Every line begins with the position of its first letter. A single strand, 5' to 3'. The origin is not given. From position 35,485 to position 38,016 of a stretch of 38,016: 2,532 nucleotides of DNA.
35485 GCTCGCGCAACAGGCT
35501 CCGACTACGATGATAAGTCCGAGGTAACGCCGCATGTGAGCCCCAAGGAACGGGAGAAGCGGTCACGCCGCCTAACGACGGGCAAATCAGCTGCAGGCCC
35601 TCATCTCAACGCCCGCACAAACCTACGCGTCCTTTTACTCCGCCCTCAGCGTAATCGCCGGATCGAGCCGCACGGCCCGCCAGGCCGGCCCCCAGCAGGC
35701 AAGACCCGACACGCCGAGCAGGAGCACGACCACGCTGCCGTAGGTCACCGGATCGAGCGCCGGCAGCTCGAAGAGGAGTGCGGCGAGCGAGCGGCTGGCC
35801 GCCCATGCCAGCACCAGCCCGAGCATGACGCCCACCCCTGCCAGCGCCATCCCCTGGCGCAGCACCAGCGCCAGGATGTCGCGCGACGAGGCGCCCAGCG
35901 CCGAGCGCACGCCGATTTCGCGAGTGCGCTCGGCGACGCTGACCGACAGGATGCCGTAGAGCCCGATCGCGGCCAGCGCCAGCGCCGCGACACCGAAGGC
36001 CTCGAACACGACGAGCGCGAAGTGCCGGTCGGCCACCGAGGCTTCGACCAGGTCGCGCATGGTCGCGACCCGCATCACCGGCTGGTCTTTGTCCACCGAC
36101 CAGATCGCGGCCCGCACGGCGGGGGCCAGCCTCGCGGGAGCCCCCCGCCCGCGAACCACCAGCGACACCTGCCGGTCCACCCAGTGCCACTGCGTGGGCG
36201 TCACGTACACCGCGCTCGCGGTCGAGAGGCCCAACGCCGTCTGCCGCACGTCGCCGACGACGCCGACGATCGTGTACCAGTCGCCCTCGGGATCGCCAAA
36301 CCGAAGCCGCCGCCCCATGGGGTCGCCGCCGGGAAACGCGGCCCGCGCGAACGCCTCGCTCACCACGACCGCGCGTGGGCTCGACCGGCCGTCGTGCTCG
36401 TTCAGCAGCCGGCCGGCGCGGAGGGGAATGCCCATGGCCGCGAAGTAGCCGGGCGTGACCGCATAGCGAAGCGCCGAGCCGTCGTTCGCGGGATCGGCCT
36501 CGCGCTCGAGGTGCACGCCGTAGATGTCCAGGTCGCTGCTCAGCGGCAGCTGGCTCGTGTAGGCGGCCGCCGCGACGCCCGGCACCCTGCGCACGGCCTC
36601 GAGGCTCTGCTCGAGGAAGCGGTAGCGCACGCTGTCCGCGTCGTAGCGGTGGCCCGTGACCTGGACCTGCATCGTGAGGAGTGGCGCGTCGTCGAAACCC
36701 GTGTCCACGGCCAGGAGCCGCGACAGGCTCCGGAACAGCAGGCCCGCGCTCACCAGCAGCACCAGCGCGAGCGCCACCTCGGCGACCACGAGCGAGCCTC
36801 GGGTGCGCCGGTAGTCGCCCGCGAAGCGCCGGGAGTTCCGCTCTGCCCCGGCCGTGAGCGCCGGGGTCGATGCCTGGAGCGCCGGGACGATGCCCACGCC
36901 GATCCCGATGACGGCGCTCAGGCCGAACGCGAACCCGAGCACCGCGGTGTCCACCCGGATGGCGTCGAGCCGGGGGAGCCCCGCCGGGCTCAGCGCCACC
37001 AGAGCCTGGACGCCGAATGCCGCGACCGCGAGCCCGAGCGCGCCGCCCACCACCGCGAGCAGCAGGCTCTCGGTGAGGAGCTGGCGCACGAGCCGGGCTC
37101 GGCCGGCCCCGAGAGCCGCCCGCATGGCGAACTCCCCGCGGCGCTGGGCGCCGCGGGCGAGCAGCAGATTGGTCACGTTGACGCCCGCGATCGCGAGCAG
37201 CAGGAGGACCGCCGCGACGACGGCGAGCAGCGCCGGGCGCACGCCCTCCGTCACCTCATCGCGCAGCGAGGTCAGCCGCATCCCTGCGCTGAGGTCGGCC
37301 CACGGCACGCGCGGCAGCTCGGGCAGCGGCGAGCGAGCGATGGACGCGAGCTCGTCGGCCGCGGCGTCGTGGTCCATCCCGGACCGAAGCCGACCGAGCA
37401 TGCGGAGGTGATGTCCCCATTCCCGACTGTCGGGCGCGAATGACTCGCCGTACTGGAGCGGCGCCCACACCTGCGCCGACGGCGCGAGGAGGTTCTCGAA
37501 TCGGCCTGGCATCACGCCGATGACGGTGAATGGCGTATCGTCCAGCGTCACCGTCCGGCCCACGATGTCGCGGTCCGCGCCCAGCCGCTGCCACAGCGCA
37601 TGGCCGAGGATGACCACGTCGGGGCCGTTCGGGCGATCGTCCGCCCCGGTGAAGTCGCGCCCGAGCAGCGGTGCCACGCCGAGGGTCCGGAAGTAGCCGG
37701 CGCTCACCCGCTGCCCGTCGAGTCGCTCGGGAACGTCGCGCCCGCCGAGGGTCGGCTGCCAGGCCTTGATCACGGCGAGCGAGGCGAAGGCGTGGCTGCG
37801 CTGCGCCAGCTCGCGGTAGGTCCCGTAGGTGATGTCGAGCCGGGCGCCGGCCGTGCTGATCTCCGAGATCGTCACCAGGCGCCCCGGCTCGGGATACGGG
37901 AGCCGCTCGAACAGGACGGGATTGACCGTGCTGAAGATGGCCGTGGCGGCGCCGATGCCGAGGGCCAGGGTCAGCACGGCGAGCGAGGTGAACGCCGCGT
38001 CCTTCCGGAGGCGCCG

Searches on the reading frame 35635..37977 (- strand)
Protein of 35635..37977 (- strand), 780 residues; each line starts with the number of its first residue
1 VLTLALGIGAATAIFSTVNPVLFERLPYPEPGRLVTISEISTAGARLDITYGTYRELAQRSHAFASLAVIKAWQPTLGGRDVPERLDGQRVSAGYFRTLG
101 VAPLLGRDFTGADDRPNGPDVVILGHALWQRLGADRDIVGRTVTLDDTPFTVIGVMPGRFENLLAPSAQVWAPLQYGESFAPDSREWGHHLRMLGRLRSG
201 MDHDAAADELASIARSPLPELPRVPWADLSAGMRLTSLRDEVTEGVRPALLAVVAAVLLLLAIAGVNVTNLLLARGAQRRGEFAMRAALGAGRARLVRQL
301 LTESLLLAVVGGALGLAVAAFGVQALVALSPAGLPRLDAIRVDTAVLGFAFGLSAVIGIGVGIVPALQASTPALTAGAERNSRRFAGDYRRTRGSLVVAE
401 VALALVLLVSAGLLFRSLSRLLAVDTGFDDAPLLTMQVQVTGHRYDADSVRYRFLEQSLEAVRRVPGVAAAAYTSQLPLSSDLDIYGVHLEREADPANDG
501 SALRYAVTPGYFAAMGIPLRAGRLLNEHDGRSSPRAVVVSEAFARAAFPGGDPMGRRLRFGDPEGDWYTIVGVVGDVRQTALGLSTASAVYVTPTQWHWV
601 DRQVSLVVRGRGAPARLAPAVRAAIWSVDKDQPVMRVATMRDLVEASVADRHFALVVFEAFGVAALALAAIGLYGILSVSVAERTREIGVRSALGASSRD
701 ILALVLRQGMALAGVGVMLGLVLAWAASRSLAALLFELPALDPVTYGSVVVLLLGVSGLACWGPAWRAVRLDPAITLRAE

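Call 17: find_encoding_contigs(protein=window:35635-37977:-, flank=10000, max_places=6)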
Protein window:35635-37977:- (780 aa): no gene with exactly this product is on record in the collection.

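Call 46: find_related_loci(query=window:35638-37977:-, collection=metagenome_contigs, flank=10000)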
Query window:35638-37977:- (780 aa) in metagenome_contigs; peptide patterns used: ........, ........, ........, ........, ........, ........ (x = any residue, [..] = any of these).
438 stretches matched a pattern; 254 encode a relative of the query (tblastn E <= 1e-3); the best 80 are kept; 80 distinct loci.
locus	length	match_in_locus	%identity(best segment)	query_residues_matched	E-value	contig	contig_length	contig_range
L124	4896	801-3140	88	1-780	0e+0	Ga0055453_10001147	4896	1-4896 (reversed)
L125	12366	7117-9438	89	7-780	0e+0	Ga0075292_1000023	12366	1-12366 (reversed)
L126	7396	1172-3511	83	1-780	0e+0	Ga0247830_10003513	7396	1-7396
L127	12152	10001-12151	82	1-717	0e+0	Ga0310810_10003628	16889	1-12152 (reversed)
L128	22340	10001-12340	63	1-780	0e+0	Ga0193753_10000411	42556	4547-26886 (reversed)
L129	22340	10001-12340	62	1-780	0e+0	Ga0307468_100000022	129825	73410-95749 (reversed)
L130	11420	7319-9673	62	1-780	0e+0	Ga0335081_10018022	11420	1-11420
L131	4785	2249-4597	65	1-780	0e+0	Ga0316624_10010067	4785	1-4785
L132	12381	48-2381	62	3-780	0e+0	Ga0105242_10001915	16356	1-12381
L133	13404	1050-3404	61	1-780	0e+0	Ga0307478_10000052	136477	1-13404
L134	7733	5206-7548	62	2-780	0e+0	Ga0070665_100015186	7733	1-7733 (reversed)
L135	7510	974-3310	62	3-780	0e+0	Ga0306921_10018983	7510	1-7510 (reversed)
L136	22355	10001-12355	59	1-780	0e+0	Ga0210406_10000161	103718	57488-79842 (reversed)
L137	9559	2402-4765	58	1-780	0e+0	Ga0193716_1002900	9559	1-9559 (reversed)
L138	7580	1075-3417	62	1-780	0e+0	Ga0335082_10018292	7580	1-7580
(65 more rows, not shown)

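Call 62: search_protein_families(library=pfam, proteins=[window:35635-37977:-], max_evalue=0.001)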
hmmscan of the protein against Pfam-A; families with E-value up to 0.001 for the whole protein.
window:35635-37977:- (780 aa): 2 families
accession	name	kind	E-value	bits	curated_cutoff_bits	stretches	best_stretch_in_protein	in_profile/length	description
PF12704.14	MacB_PCD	-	5.9e-42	144.7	27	2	1-212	5-206/207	MacB-like periplasmic core domain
PF02687.27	FtsX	-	1.1e-28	100.1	25.5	2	661-773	3-120/120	FtsX-like permease C-terminal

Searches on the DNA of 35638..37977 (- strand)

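Call 50: search_with_rna_model(model_id=R1, sources=[L124, L125, L126, L127], filters=off, max_evalue=0.1)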
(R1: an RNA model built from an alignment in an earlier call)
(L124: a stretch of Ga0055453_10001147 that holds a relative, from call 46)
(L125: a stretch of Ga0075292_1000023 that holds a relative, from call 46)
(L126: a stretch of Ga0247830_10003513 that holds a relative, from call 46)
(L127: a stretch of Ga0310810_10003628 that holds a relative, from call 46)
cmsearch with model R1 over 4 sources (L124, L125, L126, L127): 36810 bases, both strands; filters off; matches with E-value up to 0.1: 0.
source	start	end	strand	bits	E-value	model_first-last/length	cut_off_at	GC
